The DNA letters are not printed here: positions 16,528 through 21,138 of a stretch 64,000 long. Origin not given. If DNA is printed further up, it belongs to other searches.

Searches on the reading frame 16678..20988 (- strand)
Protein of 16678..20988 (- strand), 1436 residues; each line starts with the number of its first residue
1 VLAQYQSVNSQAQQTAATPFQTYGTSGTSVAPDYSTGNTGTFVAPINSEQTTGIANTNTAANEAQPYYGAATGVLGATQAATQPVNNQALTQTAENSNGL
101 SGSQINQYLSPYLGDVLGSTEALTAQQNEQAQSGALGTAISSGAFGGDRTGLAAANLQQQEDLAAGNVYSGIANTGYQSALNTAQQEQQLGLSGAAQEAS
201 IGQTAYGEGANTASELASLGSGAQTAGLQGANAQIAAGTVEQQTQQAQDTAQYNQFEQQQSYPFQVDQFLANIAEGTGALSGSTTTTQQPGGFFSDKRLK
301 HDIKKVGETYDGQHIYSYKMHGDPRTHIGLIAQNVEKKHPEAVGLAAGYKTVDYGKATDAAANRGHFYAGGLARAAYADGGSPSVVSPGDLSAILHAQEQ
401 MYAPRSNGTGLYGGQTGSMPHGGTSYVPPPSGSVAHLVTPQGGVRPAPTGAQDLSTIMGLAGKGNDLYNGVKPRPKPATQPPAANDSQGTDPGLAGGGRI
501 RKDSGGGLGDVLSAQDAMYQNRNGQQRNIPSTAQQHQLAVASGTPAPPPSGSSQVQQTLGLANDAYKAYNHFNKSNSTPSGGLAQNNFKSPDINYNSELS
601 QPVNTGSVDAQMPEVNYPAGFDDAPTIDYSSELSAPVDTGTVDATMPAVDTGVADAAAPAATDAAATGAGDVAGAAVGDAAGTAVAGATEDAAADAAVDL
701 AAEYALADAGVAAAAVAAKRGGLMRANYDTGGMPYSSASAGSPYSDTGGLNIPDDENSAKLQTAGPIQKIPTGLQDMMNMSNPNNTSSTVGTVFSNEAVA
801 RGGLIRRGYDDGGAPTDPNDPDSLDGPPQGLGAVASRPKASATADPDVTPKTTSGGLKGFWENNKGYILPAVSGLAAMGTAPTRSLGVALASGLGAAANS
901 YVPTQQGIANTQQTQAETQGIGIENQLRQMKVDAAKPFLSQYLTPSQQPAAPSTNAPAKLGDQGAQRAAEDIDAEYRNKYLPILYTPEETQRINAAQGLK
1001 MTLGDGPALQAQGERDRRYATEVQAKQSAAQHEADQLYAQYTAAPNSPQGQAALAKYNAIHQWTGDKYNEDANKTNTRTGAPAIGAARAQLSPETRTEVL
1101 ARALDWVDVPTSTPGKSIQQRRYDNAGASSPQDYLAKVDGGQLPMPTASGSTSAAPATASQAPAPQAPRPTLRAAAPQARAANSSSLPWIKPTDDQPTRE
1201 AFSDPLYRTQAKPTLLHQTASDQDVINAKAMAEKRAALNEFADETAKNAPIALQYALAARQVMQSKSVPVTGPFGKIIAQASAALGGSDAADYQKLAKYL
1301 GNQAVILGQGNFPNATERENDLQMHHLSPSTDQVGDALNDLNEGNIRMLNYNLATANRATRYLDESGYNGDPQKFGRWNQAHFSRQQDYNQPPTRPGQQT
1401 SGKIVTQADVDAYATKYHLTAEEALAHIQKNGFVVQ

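Call 5: search_protein_families(library=phrogs, proteins=[window:16678-20988:-], max_evalue=0.001)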
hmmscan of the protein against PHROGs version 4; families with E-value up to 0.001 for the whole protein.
window:16678-20988:- (1436 aa): 2 families
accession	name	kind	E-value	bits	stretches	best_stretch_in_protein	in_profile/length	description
phrog_6121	-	head and packaging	2.8e-14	54.4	1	14-361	53-391/392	virion structural protein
phrog_4287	-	DNA, RNA and nucleotide metabolism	6e-10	39.9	1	43-358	52-387/392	DNA ejection protein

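Call 6: search_protein_families(library=pfam, proteins=[window:16678-20988:-], max_evalue=0.01)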
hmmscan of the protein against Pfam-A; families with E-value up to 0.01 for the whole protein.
window:16678-20988:- (1436 aa): 1 family
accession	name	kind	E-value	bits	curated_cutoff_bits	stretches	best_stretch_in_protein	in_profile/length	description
PF13884.11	Peptidase_S74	-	6.2e-08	33.3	22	1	295-343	1-57/58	Chaperone of endosialidase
